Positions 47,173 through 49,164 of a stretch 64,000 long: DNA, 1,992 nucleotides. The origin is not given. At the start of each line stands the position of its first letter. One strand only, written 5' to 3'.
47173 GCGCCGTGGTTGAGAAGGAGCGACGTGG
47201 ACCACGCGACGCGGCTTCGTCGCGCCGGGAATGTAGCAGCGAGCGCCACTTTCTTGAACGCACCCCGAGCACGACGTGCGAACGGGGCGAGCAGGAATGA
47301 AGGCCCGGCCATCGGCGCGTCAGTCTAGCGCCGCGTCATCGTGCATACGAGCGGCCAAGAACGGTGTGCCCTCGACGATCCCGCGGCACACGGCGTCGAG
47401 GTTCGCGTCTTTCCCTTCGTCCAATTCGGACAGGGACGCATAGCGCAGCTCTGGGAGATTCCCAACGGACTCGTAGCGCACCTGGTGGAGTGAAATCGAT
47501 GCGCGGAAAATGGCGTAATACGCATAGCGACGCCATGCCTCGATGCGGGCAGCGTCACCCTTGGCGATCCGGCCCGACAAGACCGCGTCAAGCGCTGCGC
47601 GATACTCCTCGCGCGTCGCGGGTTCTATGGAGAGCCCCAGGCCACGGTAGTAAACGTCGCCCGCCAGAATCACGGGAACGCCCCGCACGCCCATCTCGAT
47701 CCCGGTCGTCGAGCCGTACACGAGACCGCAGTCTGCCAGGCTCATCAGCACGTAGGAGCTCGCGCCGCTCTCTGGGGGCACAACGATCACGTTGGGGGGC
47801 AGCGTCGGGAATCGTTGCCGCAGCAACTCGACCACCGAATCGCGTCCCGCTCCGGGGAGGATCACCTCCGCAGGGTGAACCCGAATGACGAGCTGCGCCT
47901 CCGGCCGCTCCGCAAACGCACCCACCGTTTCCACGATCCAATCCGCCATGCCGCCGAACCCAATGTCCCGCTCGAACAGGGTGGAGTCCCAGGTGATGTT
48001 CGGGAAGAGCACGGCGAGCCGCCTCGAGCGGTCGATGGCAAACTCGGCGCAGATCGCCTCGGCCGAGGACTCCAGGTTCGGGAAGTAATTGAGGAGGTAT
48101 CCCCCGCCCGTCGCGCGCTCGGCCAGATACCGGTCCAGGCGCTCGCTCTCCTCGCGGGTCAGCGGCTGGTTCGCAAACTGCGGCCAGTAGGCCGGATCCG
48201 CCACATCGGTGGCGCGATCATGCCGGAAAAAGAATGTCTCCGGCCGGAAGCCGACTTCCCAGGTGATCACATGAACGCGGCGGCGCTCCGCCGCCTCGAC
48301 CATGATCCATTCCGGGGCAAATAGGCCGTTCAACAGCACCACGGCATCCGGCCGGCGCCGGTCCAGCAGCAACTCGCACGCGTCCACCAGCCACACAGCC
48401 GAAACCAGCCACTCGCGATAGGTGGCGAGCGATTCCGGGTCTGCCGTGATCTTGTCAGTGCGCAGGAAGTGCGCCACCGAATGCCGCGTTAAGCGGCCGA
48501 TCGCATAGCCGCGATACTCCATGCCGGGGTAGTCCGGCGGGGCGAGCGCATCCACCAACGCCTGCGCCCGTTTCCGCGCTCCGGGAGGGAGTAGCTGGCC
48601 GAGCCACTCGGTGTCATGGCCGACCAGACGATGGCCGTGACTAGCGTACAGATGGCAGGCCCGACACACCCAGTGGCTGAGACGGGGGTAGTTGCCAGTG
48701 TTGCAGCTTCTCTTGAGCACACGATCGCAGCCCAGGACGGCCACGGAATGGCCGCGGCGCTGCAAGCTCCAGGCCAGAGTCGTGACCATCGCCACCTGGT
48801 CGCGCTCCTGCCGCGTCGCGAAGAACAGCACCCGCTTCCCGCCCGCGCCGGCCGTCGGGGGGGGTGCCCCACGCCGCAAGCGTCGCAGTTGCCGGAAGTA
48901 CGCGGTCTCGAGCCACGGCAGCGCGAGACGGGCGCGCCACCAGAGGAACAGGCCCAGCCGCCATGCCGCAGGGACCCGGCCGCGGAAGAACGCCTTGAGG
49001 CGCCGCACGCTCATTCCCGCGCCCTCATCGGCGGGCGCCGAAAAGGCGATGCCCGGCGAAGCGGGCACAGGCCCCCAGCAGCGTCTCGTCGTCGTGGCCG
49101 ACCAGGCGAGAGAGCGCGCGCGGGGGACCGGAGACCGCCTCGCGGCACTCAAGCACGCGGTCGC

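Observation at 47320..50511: Tandem KpsS/KpsC-like enzymes without an ABC (KpsMT) transporter, next to Wzx/Wzy genes and near the nonulosonate locus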

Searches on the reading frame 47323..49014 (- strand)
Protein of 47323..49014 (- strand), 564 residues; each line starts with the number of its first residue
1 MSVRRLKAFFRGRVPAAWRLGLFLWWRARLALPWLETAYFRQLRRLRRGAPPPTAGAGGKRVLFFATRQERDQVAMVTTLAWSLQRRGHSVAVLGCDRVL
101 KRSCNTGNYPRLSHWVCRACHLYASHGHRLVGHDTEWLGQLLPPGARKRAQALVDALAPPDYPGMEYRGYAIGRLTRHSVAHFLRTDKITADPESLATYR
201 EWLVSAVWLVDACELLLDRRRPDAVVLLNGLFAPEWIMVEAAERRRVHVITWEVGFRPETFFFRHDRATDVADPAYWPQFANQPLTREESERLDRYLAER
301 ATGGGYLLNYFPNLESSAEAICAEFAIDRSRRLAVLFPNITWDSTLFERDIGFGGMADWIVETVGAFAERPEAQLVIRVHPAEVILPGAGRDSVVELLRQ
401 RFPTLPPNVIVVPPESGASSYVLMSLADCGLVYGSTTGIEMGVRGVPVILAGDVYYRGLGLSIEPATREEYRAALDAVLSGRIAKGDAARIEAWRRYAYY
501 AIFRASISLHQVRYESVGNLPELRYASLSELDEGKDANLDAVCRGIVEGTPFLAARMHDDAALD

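Call 7: search_protein_families(library=pfam, proteins=[window:47323-49014:-], max_evalue=1)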
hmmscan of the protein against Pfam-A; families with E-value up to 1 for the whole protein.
window:47323-49014:- (564 aa): 1 family
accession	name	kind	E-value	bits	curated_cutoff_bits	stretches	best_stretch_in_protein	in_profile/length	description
PF05159.20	Capsule_synth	-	0.024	14.5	20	1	348-465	161-275/310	Capsule polysaccharide biosynthesis protein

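Call 8: search_protein_families(library=ncbifam, proteins=[window:47323-49014:-], max_evalue=1)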
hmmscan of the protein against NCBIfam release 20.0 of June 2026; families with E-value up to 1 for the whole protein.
window:47323-49014:- (564 aa): 1 family
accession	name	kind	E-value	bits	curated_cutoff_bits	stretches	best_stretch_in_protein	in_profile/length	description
TIGR04396.2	surf_polysacc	subfamily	0.052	12.7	125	1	360-449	210-286/427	surface carbohydrate biosynthesis protein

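Call 13: search_solved_structures(query=window:47323-49014:-, max_evalue=10)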
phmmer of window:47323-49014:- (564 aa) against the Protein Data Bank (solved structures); distinct sequences matched with E-value up to 10: 1.
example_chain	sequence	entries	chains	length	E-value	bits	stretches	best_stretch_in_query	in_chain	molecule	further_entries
6mgd_A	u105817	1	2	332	0.24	13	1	418-483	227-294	Capsular polysaccharide export system protein KpsC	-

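Call 15: find_homologous_proteins(query=window:47323-49014:-, max_evalue=0.001)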
Query window:47323-49014:- (564 aa): 31 proteins with E <= 0.001 among 8000 candidates.
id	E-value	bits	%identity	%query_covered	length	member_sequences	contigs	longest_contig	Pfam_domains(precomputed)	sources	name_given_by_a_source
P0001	0.0e+0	1296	100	100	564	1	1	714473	-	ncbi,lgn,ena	-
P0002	1.1e-259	881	68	98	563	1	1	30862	PF05159.21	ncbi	-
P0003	2.6e-258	876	66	100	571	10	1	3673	-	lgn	-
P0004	1.7e-235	801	61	99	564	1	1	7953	-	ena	-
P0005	3.1e-233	794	61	98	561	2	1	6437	-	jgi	jgi:hypothetical protein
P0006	4.4e-231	786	59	99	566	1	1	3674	-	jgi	jgi:hypothetical protein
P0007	2.7e-225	767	59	99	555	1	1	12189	-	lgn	-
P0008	3.3e-225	767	58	98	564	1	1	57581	-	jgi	jgi:hypothetical protein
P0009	5.6e-224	763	59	98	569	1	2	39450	PF05159.21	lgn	-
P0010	2.5e-218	744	56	99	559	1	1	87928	PF05159.21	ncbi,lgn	-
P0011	9.7e-217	739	56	99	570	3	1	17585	-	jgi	jgi:hypothetical protein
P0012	5.6e-214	730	60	92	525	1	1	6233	-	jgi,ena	-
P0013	3.7e-209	714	56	95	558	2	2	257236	PF05159.21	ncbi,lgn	-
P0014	3.8e-159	549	45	97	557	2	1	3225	PF05159.21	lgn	-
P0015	1.4e-148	514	46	98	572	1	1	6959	-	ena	-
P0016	1.0e-146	508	70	55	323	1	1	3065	PF05159.21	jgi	jgi:hypothetical protein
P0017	2.7e-144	500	45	88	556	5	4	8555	PF05159.21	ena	-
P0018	4.3e-143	496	41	98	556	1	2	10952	PF05159.21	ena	-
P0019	6.1e-142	492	43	92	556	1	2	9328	PF05159.21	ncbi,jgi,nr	ncbi:MAG: hypothetical protein HQ490_02560 [Lutibacter sp.]|nr:hypothetical protein [Lutibacter sp.]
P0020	5.6e-139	482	45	85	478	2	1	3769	PF05159.21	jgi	jgi:hypothetical protein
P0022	3.1e-92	328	38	89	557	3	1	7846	PF05159.21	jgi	jgi:hypothetical protein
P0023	9.4e-88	313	38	91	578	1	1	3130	PF05159.21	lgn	-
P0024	3.2e-77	278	35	91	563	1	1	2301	PF05159.21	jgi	jgi:hypothetical protein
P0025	4.3e-77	278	37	88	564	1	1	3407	PF05159.21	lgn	-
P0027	2.0e-57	213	34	91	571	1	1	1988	PF05159.21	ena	-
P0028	7.8e-54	201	30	90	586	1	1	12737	-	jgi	jgi:hypothetical protein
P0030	1.5e-37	147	26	86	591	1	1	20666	-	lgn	-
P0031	1.9e-34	137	29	84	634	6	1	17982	-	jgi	jgi:hypothetical protein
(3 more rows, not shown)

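Call 17: find_encoding_contigs(protein=P0001, flank=10000, max_places=3)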
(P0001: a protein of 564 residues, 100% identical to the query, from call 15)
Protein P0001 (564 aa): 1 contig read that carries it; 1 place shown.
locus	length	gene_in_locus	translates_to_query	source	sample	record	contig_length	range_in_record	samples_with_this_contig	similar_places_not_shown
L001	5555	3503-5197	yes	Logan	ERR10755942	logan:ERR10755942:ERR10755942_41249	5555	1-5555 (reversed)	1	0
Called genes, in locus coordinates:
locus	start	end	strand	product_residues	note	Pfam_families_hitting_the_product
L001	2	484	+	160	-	?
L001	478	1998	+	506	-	PF01554:MatE (faint), PF13440:Polysacc_synt_3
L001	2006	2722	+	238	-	-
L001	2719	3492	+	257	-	-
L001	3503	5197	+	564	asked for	-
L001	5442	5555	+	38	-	?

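Call 18: find_encoding_contigs(protein=P0002, flank=10000, max_places=3)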
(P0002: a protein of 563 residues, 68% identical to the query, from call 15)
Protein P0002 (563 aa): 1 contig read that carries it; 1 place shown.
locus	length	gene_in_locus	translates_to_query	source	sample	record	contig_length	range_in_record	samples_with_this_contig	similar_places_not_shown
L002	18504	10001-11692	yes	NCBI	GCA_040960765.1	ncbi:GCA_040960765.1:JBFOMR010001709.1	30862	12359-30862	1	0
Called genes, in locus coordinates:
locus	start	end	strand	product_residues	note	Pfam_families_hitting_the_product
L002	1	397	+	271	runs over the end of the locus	-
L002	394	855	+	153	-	PF13302:Acetyltransf_3, PF13523:Acetyltransf_8 (faint), PF00583:Acetyltransf_1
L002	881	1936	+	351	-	PF03102:NeuB, PF08666:SAF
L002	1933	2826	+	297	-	PF00248:Aldo_ket_red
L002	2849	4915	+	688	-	PF02348:CTP_transf_3, PF12804:NTP_transf_3, PF00202:Aminotran_3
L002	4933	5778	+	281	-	PF13489:Methyltransf_23, PF05175:MTS (weak), PF13847:Methyltransf_31, PF08241:Methyltransf_11, PF08242:Methyltransf_12, PF13649:Methyltransf_25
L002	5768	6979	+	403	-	PF13480:Acetyltransf_6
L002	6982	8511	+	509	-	PF01554:MatE (weak), PF01943:Polysacc_synt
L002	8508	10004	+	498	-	-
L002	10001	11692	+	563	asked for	PF05159:Capsule_synth (faint)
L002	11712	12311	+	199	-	PF00132:Hexapep, PF14602:Hexapep_2 (weak)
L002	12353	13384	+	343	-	PF02706:Wzz (faint), PF13807:GNVR (weak)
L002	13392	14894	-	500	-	PF04932:Wzy_C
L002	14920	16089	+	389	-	PF13439:Glyco_transf_4, PF13477:Glyco_trans_4_2 (weak), PF13579:Glyco_trans_4_4, PF00534:Glycos_transf_1, PF13692:Glyco_trans_1_4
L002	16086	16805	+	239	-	PF00483:NTP_transferase, PF12804:NTP_transf_3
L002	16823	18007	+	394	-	PF13439:Glyco_transf_4, PF13579:Glyco_trans_4_4, PF20706:GT4-conflict, PF13524:Glyco_trans_1_2 (faint), PF00534:Glycos_transf_1, PF13692:Glyco_trans_1_4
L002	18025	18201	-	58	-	-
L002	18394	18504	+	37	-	?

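Call 31: search_solved_structures(query=A1, max_evalue=1, show_alignments=2)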
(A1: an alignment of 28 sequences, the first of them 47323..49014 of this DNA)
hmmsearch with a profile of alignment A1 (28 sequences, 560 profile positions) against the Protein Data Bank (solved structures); distinct sequences matched with E-value up to 1: 14.
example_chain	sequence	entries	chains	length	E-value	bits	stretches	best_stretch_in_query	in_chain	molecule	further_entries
6mgd_A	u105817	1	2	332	5.4e-05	25.2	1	420-466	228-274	Capsular polysaccharide export system protein KpsC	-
8fuw_A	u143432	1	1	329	0.0046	18.9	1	417-467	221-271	Capsule polysaccharide export protein KpsC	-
8fux_A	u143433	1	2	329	0.0061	18.5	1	417-467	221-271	Capsule polysaccharide export protein KpsC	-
6mgc_A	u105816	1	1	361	0.0063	18.4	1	417-467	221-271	Capsule polysaccharide export protein KpsC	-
8yzp_A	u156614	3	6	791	0.47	12.3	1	137-247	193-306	ABC transporter G family member 23-like Protein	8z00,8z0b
9ju6_A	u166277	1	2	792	0.47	12.3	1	137-247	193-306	ABC transporter G family member 23-like Protein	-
8z01_A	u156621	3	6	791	0.6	11.9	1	137-247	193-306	ABC transporter G family member 23-like Protein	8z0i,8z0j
7xqz_A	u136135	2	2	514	0.76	11.6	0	462-525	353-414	SQHop_cyclase_C domain-containing protein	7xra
7xr7_A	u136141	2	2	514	0.76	11.6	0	462-525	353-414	SQHop_cyclase_C domain-containing protein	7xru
7xq4_A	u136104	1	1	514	0.76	11.6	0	462-525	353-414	SQHop_cyclase_C domain-containing protein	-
8zg5_A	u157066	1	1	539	0.81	11.5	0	462-525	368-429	Squalene cyclase C-terminal domain-containing protein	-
8zg0_A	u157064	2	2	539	0.81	11.5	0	462-525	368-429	Squalene cyclase C-terminal domain-containing protein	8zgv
8zg1_A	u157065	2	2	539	0.81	11.5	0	462-525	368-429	Squalene cyclase C-terminal domain-containing protein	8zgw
4ldp_A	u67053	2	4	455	0.86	11.4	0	53-101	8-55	NDP-forosamyltransferase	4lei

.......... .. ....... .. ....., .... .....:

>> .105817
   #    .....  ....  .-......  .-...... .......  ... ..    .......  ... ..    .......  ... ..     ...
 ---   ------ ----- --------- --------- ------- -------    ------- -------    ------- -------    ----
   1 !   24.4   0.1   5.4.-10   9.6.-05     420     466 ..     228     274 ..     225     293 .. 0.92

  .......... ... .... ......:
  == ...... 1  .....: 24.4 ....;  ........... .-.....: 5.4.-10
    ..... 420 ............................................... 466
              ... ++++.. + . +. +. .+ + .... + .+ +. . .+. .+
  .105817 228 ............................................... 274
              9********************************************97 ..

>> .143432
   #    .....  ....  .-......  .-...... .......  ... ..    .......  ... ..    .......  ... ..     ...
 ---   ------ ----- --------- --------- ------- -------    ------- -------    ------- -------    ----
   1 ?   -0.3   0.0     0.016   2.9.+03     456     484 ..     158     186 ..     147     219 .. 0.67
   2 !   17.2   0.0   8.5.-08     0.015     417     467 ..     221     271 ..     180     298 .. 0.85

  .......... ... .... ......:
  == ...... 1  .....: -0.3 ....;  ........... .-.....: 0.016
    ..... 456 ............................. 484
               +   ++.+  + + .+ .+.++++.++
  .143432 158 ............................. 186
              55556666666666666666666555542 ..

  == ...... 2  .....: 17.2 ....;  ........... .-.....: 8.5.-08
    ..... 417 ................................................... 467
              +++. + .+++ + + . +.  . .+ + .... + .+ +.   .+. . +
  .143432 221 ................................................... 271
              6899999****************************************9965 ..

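Call 33: search_protein_families(library=pfam, alignment_id=A1, max_evalue=0.01)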
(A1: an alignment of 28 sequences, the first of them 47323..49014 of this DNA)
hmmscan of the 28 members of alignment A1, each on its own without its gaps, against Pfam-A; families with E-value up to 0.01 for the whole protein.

A. member 1, window:47323-49014:- (564 aa): 0 families

B. families by the number of members that match (of 28 scanned): 5 families
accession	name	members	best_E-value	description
PF05159.20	Capsule_synth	22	3.8e-11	Capsule polysaccharide biosynthesis protein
PF13439.12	Glyco_transf_4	5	0.00022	Glycosyltransferase Family 4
PF02350.25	Epimerase_2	2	0.00022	UDP-N-acetylglucosamine 2-epimerase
PF10686.14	YAcAr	1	0.0017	YspA, cpYpsA-related SLOG family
PF06925.17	MGDG_synth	1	0.0069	Monogalactosyldiacylglycerol (MGDG) synthase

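Call 38: find_related_loci(query=A3, collection=genome_contigs, flank=10000)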
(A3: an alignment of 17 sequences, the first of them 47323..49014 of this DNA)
Query A3 (564 aa) in genome_contigs; peptide patterns used: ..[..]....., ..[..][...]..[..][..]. (x = any residue, [..] = any of these).
86 stretches matched a pattern; 3 encode a relative of the query (tblastn E <= 1e-3); 3 distinct loci.
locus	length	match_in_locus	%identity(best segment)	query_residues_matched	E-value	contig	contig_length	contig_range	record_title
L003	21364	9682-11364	34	1-553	1e-109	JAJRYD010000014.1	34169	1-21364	MAG: Nitrospirae bacterium isolate Dive96_bin3.244 k141_908474, whole genome shotgun sequence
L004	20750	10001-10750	32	223-471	2e-30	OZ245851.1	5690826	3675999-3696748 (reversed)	MAG: Alphaproteobacteria bacterium isolate f9579e00-a57b-4436-9f3a-59dce60a56f0 genome assembly, chromosome: 1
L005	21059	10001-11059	30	117-471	5e-30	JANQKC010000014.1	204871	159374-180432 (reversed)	MAG: Alphaproteobacteria bacterium isolate PL25a_bin.144 k99_37357, whole genome shotgun sequence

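Call 39: predict_structure(alignment_id=A1)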
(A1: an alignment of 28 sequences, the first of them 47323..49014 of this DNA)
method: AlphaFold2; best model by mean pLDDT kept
length: 564 residues; sequences in the alignment: 28
mean_pLDDT: 91.6   pTM: 0.91
mean pLDDT of the five models: 91.6, 90.0, 89.8, 89.3, 88.2
residues with pLDDT >= 90: 432; 70-90: 113; 50-70: 12; < 50: 7
segments of 3 or more residues with pLDDT < 50: 558-564
pLDDT, mean of each block of 10 residues (from residue 1): 81 88 94 92 91 80 95 95 96 95 79 88 95 94 93 97 97 94 88 93 97 97 97 96 98 91 93 91 95 94 78 88 97 92 75 91 97 96 83 91 97 94 97 91 97 91 96 97 95 97 95 83 95 96 97 72 36
secondary structure, 60 per line:
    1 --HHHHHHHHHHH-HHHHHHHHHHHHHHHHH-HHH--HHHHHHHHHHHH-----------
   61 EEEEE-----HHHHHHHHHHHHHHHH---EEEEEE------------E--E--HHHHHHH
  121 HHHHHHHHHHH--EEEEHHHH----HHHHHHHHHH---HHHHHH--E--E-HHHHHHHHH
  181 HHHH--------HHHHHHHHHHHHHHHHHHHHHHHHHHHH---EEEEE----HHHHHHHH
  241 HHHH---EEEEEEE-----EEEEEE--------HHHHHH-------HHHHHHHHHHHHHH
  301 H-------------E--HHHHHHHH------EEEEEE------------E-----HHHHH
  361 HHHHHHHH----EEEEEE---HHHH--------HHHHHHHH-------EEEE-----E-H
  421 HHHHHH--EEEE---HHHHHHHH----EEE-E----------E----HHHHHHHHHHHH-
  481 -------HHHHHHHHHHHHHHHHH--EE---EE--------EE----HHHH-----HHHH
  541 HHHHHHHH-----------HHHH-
elements in order: H3-13 H15-31 H38-49 E61-65 H71-86 E90-95 H114-131 E134-137 H138-141 H146-155 H159-164 H172-184 H193-220 E224-228 H233-244 E248-254 E260-265 H274-279 H287-301 H318-325 E332-337 H356-368 E373-378 H382-385 H394-401 E409-412 H420-426 E429-432 H436-443 E448-450 H468-479 H488-504 H528-531 H537-548 H560-563
